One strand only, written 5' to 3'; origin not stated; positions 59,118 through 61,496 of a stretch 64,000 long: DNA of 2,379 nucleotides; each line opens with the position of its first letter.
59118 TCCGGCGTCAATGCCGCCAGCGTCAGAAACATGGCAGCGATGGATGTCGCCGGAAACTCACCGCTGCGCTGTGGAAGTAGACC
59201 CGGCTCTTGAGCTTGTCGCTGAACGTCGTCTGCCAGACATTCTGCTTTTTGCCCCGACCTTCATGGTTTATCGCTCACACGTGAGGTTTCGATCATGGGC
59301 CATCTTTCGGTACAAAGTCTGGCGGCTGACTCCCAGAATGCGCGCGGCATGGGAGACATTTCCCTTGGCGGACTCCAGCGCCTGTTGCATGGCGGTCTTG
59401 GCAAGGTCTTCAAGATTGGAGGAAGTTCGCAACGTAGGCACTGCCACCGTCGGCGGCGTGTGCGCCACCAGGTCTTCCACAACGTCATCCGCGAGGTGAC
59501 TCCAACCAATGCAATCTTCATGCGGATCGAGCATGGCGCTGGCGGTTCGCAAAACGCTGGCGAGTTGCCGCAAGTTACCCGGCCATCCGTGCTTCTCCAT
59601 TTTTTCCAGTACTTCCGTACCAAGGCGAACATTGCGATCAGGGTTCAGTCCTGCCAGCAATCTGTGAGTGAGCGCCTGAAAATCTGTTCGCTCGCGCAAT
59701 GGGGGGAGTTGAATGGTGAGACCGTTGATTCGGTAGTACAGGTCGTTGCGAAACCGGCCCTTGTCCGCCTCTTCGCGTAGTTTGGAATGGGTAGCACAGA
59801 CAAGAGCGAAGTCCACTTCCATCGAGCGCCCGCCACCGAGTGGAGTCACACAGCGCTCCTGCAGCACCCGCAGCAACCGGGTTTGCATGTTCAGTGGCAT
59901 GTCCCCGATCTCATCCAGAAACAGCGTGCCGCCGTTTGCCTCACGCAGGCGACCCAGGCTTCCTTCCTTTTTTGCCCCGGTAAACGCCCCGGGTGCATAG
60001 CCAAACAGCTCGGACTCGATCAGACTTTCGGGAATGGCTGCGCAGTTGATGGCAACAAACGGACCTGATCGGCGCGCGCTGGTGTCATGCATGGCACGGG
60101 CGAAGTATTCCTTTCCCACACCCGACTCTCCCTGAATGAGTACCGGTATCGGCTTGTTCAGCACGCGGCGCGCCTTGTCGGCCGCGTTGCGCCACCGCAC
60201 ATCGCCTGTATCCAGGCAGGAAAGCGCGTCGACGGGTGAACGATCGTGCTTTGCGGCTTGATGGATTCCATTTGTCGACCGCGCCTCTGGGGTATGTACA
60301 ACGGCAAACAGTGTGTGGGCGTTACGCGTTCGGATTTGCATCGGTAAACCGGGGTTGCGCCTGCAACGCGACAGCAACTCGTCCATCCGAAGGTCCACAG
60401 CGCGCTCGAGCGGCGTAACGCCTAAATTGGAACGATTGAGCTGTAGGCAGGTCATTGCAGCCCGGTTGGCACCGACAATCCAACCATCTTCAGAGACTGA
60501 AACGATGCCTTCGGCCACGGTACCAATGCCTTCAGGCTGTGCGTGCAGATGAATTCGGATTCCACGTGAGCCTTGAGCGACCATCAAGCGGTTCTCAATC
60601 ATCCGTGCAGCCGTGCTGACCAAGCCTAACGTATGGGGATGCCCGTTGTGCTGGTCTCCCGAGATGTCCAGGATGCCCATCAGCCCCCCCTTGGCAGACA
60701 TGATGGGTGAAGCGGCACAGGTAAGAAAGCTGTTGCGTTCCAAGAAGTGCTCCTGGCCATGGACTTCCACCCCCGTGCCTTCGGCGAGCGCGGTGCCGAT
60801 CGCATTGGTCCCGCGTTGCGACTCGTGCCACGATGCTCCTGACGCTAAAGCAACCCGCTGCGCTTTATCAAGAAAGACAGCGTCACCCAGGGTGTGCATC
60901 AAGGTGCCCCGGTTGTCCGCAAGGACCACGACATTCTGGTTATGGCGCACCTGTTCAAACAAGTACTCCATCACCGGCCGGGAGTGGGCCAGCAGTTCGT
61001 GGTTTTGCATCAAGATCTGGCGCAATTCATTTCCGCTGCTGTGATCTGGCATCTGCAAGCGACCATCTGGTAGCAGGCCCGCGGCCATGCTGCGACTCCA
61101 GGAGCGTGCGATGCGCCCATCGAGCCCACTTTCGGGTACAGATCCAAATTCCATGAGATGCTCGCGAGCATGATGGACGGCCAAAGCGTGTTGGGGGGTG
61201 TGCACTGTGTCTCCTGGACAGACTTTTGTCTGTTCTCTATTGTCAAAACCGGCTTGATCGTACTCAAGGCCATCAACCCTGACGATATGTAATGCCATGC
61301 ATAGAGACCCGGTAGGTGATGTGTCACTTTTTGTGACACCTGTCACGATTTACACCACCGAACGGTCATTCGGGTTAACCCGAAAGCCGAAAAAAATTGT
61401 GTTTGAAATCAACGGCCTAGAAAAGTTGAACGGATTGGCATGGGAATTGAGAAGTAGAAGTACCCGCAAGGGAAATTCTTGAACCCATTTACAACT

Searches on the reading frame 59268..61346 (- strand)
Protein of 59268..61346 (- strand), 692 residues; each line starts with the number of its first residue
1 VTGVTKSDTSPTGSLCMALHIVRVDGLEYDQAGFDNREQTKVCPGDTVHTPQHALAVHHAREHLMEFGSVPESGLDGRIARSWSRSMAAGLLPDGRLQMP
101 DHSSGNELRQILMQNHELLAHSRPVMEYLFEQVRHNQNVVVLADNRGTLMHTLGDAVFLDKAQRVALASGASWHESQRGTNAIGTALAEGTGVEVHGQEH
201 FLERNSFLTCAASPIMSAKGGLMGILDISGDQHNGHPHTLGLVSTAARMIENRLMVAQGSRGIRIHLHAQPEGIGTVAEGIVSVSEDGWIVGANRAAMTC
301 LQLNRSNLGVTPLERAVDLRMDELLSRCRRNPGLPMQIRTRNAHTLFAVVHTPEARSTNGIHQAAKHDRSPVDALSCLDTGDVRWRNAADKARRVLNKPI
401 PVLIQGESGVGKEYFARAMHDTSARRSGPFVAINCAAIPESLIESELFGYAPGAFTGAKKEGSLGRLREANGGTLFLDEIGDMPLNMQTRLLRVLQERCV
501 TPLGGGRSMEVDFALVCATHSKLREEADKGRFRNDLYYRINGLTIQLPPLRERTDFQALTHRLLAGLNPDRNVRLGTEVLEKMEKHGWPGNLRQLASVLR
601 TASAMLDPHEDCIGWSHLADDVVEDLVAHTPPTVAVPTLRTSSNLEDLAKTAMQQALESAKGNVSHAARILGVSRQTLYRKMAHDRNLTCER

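Call 3: search_protein_families(library=pfam, proteins=[window:59268-61346:-], max_evalue=0.01)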
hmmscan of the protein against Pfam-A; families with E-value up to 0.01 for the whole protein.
window:59268-61346:- (692 aa): 12 families
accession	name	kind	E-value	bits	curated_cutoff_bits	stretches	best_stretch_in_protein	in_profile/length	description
PF00158.32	Sigma54_activat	-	1.3e-65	220.6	20.2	1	385-545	8-167/168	Sigma-54 interaction domain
PF14532.12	Sigma54_activ_2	-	2.3e-19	70.5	25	1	397-550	19-138/138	Sigma-54 interaction domain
PF02954.25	HTH_8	-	1.2e-13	51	22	1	645-683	2-40/42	Bacterial regulatory protein, Fis family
PF01590.32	GAF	-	1.4e-10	42.3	22.4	1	152-254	34-133/133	GAF domain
PF25601.1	AAA_lid_14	-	7.7e-09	35.7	27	1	553-625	4-77/87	AAA+ ATPase lid domain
PF07728.20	AAA_5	-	2.6e-05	24.7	22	1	401-516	1-118/139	AAA domain (dynein-related subfamily)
PF07724.20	AAA_2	-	0.00015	22.3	27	1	401-519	5-122/166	AAA domain (Cdc48 subfamily)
PF02796.21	HTH_7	-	0.002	18.7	23.8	1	668-683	28-43/45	Helix-turn-helix domain of resolvase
PF00989.32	PAS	-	0.0042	17.5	22.6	0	276-307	9-40/113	PAS fold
PF12728.13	HTH_17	-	0.0054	17.4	27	0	664-684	4-23/51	Helix-turn-helix domain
PF13518.12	HTH_28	-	0.0087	16.6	25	0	653-680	6-31/52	Helix-turn-helix domain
PF13551.12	HTH_29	-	0.0098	16.4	28.1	0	658-680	9-31/64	Winged helix-turn helix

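Call 4: search_protein_families(library=ncbifam, proteins=[window:59268-61346:-], max_evalue=0.01)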
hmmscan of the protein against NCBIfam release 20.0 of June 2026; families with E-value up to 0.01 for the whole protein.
window:59268-61346:- (692 aa): 32 families (the best 25 are shown)
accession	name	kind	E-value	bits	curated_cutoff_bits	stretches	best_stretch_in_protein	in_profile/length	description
NF041552.1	TF_PrdR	equivalog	1.1e-87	294.7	795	1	387-683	278-574/577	sigma-54 dependent transcriptional regulator PrdR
NF008485.2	PRK11388.1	equivalog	1.5e-85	287.8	551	2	375-683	331-633/643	dihydroxyacetone kinase operon transcriptional regulator DhaR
TIGR02329.1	propionate_PrpR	equivalog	3.4e-82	276.8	499.2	1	346-683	182-525/526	propionate catabolism operon regulatory protein PrpR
TIGR02915.1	PEP_resp_reg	equivalog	1.7e-79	267.8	502.6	1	389-683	152-440/445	PEP-CTERM-box response regulator transcription factor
TIGR01818.1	ntrC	equivalog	1.1e-78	265.1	558.6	1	394-683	152-461/463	nitrogen regulation protein NR(I)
TIGR01817.1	nifA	equivalog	4e-75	253.6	528.85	1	386-630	206-453/534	nif-specific transcriptional activator NifA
NF038308.1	RNA_repair_RtcR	equivalog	1.5e-74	251.7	650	1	368-680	172-506/530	RNA repair transcriptional activator RtcR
NF011953.0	PRK15424.1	equivalog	3.4e-74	250.4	703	1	401-685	244-534/538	propionate catabolism operon regulatory protein PrpR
NF003451.0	PRK05022.1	equivalog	1e-70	239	476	1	395-681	209-504/512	nitric oxide reductase transcriptional regulator NorR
NF011695.0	PRK15115.1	equivalog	9.6e-69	232.2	763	1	390-683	149-434/445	two-component system response regulator GlrR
NF041946.1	LuxO_transreg_Vib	equivalog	3.9e-67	227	800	1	402-683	159-458/463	quorum-sensing sigma-54 dependent transcriptional regulator LuxO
NF050807.1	TransRegFlbDCaul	equivalog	2.3e-66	224.5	750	1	392-683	134-436/454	sigma-54-dependent transcriptional regulator FlbD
NF008469.0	PRK11361.1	equivalog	9.2e-66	222.4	714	1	400-682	167-451/461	acetoacetate metabolism transcriptional regulator AtoC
NF041906.1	V4R_TF_MobR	exception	3e-64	217.5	999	1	390-680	246-539/544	phenol degradation transcriptional regulator MobR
NF049963.1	RespRegFlgRCampy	domain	7.8e-63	212.8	750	1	388-683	146-425/429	fla regulon two-component system response regulator FlgR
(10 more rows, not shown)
